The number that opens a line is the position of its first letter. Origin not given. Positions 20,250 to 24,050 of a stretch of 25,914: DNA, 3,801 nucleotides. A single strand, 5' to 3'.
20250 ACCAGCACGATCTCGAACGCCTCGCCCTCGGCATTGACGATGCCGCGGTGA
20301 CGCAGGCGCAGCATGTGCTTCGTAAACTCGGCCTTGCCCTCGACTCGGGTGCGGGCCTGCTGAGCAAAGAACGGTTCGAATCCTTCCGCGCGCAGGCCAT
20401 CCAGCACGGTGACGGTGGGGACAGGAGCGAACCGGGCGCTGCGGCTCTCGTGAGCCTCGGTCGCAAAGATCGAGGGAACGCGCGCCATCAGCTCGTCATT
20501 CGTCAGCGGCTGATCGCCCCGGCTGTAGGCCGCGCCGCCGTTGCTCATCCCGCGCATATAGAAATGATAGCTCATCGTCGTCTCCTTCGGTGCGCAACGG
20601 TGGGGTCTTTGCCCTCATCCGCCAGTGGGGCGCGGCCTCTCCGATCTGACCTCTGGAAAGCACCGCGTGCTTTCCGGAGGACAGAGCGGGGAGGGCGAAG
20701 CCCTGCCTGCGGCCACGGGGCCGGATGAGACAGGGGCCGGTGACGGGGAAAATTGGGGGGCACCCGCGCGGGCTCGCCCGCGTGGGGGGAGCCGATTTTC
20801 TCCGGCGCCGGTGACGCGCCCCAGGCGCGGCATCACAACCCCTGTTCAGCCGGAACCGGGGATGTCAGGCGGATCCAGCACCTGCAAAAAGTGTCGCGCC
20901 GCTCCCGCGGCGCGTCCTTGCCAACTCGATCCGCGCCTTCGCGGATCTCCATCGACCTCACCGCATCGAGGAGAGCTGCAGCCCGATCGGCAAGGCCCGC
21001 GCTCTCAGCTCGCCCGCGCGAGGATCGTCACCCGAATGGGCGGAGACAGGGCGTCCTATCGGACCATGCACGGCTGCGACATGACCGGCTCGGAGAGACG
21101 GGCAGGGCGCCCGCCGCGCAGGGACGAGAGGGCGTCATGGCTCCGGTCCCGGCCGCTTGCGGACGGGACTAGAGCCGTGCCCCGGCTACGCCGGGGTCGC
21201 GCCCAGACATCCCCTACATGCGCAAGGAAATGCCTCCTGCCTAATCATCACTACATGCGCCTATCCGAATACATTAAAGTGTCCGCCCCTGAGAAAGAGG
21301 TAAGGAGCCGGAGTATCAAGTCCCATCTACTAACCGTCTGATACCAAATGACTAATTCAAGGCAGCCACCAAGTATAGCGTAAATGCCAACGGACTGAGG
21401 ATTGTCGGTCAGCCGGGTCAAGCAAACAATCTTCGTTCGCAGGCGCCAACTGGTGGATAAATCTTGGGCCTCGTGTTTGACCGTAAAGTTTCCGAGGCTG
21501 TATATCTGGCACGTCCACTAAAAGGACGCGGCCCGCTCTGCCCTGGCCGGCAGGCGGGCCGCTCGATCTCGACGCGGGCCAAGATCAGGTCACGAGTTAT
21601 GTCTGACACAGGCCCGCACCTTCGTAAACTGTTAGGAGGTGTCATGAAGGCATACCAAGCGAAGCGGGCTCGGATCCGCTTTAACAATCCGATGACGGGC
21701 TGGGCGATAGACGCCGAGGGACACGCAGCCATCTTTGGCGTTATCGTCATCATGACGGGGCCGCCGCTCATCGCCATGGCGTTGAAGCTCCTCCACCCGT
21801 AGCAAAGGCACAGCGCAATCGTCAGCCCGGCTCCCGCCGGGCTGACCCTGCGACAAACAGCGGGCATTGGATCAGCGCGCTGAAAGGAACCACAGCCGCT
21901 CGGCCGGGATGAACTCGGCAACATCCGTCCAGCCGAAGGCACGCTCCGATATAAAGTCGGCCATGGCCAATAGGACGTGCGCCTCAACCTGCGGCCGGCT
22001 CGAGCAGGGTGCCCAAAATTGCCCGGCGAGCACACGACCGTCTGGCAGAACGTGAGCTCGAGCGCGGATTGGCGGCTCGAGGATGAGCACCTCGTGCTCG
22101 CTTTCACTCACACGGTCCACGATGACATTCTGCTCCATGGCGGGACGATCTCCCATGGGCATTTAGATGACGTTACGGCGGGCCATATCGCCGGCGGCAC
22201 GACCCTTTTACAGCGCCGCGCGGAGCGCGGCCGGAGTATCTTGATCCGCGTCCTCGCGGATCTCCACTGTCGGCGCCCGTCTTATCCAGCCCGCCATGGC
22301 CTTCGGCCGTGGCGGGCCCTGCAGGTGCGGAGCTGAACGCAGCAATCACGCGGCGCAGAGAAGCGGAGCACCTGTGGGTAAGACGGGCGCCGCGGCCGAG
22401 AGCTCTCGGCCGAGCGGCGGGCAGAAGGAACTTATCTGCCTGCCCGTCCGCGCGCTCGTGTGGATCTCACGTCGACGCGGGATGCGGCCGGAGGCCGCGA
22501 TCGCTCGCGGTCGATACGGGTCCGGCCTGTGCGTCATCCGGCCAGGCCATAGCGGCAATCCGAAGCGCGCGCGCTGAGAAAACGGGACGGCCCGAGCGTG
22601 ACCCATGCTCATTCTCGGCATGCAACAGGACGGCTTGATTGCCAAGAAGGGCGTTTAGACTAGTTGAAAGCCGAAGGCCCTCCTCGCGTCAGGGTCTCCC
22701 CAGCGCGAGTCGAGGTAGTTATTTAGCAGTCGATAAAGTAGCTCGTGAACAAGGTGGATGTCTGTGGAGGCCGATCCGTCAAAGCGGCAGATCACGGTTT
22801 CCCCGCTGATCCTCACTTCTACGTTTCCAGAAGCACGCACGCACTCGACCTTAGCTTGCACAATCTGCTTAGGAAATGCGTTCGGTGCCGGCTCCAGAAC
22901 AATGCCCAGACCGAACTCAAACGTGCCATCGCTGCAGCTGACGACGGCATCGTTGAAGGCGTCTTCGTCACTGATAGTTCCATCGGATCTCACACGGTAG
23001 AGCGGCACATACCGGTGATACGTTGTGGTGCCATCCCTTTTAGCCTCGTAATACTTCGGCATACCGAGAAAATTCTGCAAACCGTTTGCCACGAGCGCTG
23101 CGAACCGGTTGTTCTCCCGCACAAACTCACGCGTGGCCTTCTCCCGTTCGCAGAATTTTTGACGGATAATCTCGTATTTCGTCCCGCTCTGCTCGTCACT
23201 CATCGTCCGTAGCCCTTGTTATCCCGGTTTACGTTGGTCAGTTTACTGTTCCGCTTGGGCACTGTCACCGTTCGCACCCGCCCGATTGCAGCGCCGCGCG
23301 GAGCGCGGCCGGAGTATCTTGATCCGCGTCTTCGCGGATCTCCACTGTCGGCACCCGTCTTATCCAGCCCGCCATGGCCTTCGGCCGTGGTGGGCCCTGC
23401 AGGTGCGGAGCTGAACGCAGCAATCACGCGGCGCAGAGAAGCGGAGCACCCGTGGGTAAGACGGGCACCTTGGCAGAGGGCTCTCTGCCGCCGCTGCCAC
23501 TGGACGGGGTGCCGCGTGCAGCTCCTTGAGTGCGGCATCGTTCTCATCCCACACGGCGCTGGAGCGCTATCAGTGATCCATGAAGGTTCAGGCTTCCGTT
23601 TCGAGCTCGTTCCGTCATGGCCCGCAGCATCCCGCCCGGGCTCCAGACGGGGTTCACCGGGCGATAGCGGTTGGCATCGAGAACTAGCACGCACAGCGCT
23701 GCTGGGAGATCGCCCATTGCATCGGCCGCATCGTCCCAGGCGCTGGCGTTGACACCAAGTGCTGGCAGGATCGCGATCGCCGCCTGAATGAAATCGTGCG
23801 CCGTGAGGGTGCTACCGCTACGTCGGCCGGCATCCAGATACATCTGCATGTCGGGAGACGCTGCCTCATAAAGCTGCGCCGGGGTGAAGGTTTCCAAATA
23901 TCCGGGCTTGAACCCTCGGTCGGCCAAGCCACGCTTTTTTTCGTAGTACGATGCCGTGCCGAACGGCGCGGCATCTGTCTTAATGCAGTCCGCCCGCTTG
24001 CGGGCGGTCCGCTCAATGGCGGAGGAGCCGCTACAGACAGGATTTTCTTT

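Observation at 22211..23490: Two 202-bp direct repeats with a conserved multi-hairpin architecture, one compensatory base-pair change and plus-strand-only wobbles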

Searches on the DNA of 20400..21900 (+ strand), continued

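Call 60: get_annotated_region(hit=H24, flank=6000)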
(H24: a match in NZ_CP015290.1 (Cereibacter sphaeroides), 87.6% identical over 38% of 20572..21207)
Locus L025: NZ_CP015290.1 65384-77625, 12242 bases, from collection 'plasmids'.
description: Cereibacter sphaeroides strain MBTLJ-20 plasmid b, complete sequence
organism: Cereibacter sphaeroides (NCBI taxid 1063)
taxonomy: Bacteria; Pseudomonadota; Alphaproteobacteria; Rhodobacterales; Paracoccaceae; Cereibacter; Cereibacter sphaeroides
host: -; source: Cereibacter sphaeroides 2.4.1,single cell; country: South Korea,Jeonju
typing (MOB-suite, as given by PLSDB): non-mobilizable; replicon rep_cluster_252
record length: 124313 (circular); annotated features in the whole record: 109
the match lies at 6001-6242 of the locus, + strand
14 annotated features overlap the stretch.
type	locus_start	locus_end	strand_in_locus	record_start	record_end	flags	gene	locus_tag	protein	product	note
CDS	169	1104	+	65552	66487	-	-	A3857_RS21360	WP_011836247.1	mechanosensitive ion channel family protein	-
CDS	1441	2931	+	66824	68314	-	-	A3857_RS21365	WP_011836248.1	SulP family inorganic anion transporter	-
CDS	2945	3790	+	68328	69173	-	-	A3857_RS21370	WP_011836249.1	universal stress protein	-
CDS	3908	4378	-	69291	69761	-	-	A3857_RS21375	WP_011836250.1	DMT family transporter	-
CDS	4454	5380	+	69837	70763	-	-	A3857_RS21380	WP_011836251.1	LysR substrate-binding domain-containing protein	-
CDS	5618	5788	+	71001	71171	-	-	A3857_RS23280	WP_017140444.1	hypothetical protein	-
CDS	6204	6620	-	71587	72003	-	-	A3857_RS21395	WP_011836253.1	MerR family transcriptional regulator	-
CDS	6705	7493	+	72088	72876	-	-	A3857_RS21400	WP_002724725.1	alpha/beta fold hydrolase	-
CDS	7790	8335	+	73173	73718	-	-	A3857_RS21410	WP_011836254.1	alpha/beta hydrolase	-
CDS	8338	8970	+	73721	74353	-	-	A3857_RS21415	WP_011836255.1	LysE family translocator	-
CDS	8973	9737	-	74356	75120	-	-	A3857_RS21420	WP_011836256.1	helix-turn-helix transcriptional regulator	-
CDS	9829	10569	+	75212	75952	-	-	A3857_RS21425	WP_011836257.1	sulfite exporter TauE/SafE family protein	GO:0006810 - transport [Evidence IEA]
CDS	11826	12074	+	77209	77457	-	-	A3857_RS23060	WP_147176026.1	hypothetical protein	-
CDS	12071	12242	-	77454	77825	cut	-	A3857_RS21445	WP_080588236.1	PaaI family thioesterase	-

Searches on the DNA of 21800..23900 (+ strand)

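Call 5: search_rna_families(source=window, start=21800, end=23900, threshold=evalue, max_evalue=10, show_alignments=3)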
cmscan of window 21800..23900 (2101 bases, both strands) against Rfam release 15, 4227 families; matches with E-value up to 10: 5.
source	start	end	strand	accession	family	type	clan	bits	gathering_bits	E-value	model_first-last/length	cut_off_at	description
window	22612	22707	-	RF01405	STnc490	Gene; sRNA;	-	20.6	56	0.32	1-124/124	no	STnc490 Hfq binding RNA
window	23236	23340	-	RF03062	xerDC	Cis-reg;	-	17.6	72.5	6.9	1-126/126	no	xerDC RNA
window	22564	22594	+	RF01068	Guanidine-II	Cis-reg; riboswitch;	-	15.2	32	5.2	1-48/48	no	Guanidine-II riboswitch aptamer (mini-ykkC)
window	21942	21972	-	RF01727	SAM-SAH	Cis-reg; riboswitch;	-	13.4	40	9.1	1-49/49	no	SAM/SAH riboswitch aptamer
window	22284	22390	+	RF02424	Bp2_287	Gene; sRNA;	-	13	70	6.2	1-174/174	no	Burkholderia sRNA Bp2_Cand287_SIPHT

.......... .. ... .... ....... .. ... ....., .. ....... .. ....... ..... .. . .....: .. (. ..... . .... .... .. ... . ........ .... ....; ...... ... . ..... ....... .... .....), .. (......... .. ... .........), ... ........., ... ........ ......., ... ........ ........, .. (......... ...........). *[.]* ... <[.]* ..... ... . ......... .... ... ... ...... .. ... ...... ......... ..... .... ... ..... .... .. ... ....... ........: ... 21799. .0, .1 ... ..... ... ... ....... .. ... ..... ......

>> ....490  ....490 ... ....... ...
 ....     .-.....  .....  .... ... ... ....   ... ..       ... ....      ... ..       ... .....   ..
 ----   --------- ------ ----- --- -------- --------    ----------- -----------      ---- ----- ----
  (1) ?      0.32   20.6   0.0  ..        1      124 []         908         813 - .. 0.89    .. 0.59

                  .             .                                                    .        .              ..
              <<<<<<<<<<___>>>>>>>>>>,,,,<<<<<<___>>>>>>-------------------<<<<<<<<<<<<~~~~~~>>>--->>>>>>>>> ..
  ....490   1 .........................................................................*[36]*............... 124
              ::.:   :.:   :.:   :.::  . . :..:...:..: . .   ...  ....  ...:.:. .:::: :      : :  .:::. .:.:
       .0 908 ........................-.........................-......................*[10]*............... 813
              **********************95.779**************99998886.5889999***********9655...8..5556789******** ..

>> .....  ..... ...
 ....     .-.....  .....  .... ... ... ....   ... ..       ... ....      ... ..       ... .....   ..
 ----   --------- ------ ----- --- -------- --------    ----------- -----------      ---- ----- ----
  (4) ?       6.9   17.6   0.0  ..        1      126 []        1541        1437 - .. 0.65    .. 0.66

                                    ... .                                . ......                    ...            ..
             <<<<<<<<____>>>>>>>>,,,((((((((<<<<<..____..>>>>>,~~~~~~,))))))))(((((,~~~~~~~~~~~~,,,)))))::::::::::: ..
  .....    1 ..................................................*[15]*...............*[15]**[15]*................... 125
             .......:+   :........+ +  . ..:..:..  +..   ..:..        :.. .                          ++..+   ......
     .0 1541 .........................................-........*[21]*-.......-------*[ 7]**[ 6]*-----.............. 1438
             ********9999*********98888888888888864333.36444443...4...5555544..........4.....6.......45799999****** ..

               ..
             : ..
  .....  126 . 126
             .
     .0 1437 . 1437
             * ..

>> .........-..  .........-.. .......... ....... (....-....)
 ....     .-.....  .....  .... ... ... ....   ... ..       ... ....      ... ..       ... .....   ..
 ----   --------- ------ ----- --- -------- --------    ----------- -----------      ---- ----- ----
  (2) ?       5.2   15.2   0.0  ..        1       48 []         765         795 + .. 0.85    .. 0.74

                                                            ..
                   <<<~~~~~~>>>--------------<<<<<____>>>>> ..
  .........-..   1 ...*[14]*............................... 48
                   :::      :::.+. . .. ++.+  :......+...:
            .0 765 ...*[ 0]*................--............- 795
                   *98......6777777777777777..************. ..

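Call 6: search_dna_similar(query=window:22203-22412:+, collection=plasmids, mode=distant, max_rows=40)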
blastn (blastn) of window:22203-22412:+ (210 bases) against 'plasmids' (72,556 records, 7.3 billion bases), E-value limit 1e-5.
Records with a match: 10; places in all: 23; records where one place covers at least 80% of the query: 10.
Best place of each record, by identity: >=99% 8; 90-95% 2.
By first word of the organism name: Cereibacter 10.
By predicted mobility (MOB-suite, as given by PLSDB): conjugative 9; non-mobilizable 1.
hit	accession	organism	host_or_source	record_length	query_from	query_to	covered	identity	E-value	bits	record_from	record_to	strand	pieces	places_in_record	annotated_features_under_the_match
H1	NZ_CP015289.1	Cereibacter sphaeroides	Cereibacter sphaeroides 2.4.1,single ...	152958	1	210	100%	100.0%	5e-103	379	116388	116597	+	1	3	none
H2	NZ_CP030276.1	Cereibacter sphaeroides 2.4.1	cell culture,laboratory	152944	1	210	100%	100.0%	5e-103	379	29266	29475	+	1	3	none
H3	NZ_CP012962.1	Cereibacter sphaeroides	cell culture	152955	1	210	100%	100.0%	5e-103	379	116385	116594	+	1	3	none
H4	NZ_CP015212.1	Cereibacter sphaeroides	Cereibacter sphaeroides 2.4.1,single ...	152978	1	210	100%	100.0%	5e-103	379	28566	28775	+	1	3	none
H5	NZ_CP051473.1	Cereibacter sphaeroides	cell culture,laboratory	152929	1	210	100%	100.0%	5e-103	379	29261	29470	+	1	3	none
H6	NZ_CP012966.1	Cereibacter sphaeroides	cell culture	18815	1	210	100%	99.5%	2e-101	375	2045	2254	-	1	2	none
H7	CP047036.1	Cereibacter sphaeroides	cell culture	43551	2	210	100%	99.0%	1e-99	369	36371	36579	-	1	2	none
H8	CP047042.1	Cereibacter sphaeroides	cell culture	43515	2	210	100%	99.0%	1e-99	369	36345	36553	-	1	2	none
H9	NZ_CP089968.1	Cereibacter azotoformans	Owen's River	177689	1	210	100%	94.3%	1e-86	325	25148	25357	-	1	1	none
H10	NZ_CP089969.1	Cereibacter azotoformans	Owen's River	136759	1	210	100%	94.3%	1e-86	325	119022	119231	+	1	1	none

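Call 7: get_annotated_region(hit=H1, flank=6000)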
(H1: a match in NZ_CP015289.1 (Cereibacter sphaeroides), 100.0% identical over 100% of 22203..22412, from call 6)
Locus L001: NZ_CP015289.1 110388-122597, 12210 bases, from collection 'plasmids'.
description: Cereibacter sphaeroides strain MBTLJ-20 plasmid a, complete sequence
organism: Cereibacter sphaeroides (NCBI taxid 1063)
taxonomy: Bacteria; Pseudomonadota; Alphaproteobacteria; Rhodobacterales; Paracoccaceae; Cereibacter; Cereibacter sphaeroides
host: -; source: Cereibacter sphaeroides 2.4.1,single cell; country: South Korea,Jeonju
typing (MOB-suite, as given by PLSDB): conjugative; replicon rep_cluster_605; relaxase MOBF; mating-pair formation MPF_F
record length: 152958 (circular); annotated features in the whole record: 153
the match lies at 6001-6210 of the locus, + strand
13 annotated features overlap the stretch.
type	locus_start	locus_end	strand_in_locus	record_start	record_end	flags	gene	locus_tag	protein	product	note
CDS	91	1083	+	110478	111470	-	-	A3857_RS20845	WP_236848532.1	ParA family protein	-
CDS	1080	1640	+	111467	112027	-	-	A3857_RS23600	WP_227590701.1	hypothetical protein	-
CDS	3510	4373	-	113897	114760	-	-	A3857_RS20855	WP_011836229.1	DUF932 domain-containing protein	-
CDS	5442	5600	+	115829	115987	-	-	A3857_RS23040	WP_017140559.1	hypothetical protein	-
CDS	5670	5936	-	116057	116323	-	-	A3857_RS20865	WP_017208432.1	hypothetical protein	-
CDS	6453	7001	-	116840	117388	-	-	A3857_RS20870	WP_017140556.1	hypothetical protein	-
CDS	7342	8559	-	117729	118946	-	repC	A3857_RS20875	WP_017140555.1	replication initiation protein RepC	-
CDS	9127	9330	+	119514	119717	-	-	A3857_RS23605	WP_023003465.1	hypothetical protein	-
CDS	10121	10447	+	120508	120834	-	-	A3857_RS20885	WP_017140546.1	hypothetical protein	-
CDS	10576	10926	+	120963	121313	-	-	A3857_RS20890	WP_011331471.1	hypothetical protein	-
CDS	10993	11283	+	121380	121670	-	traL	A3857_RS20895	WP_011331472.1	type IV conjugative transfer system protein TraL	-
CDS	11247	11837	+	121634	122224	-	-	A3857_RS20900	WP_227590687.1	type IV conjugative transfer system protein TraE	-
CDS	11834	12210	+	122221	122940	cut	-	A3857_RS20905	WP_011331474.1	type-F conjugative transfer system secretin TraK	-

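Call 8: get_annotated_region(hit=H9, flank=4000)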
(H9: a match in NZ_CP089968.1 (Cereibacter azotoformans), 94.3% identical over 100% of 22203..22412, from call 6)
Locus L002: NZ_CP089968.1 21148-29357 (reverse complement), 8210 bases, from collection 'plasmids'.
description: Cereibacter azotoformans strain ORIO plasmid pORIO2, complete sequence
organism: Cereibacter azotoformans (NCBI taxid 43057)
taxonomy: Bacteria; Pseudomonadota; Alphaproteobacteria; Rhodobacterales; Paracoccaceae; Cereibacter; Cereibacter azotoformans
host: -; source: Owen's River; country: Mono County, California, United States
typing (MOB-suite, as given by PLSDB): conjugative; replicon rep_cluster_579; relaxase MOBF; mating-pair formation MPF_F
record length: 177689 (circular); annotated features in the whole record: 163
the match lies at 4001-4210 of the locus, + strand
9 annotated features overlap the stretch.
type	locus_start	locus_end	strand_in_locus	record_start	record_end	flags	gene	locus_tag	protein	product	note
CDS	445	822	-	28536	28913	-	-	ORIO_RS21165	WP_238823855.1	theronine dehydrogenase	-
CDS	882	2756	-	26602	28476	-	-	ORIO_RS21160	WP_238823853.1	ParB N-terminal domain-containing protein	-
CDS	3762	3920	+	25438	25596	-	-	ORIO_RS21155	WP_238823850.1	hypothetical protein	-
CDS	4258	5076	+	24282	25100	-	-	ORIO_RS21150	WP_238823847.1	SOS response-associated peptidase family protein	GO:0006974 - DNA damage response [Evidence IEA]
CDS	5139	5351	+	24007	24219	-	-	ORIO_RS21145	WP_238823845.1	type II toxin-antitoxin system VapB family antitoxin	-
CDS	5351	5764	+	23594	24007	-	-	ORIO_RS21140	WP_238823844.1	type II toxin-antitoxin system VapC family toxin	-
CDS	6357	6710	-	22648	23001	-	-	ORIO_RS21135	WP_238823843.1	hypothetical protein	-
CDS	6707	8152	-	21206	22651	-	-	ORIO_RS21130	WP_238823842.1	DUF4942 domain-containing protein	-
CDS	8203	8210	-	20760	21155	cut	-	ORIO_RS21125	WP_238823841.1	DUF3768 domain-containing protein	-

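Call 9: get_annotated_region(hit=H10, flank=4000)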
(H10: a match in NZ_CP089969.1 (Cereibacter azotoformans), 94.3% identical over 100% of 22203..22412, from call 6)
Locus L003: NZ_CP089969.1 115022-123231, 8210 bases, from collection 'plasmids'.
description: Cereibacter azotoformans strain ORIO plasmid pORIO3, complete sequence
organism: Cereibacter azotoformans (NCBI taxid 43057)
taxonomy: Bacteria; Pseudomonadota; Alphaproteobacteria; Rhodobacterales; Paracoccaceae; Cereibacter; Cereibacter azotoformans
host: -; source: Owen's River; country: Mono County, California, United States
typing (MOB-suite, as given by PLSDB): conjugative; relaxase MOBF; mating-pair formation MPF_F
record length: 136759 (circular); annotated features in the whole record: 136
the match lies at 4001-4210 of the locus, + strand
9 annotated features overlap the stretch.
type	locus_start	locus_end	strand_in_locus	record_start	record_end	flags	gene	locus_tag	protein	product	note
CDS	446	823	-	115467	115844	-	-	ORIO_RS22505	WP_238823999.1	theronine dehydrogenase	-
CDS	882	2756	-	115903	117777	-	-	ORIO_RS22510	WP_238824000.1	ParB N-terminal domain-containing protein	-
CDS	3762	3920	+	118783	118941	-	-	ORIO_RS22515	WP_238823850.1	hypothetical protein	-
CDS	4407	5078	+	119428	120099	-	-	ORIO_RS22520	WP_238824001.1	SOS response-associated peptidase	GO:0018142 - obsolete protein-DNA covalent cross-linking [Evidence IEA]; GO:0009432 - SOS response [Evidence IEA]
CDS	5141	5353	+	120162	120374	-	-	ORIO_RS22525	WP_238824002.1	type II toxin-antitoxin system VapB family antitoxin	-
CDS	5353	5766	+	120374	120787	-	-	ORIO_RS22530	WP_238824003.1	hypothetical protein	-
CDS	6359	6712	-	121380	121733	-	-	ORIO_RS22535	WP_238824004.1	hypothetical protein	-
CDS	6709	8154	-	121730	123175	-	-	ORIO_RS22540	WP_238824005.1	DUF4942 domain-containing protein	-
CDS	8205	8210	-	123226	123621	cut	-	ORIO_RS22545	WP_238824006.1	DUF3768 domain-containing protein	-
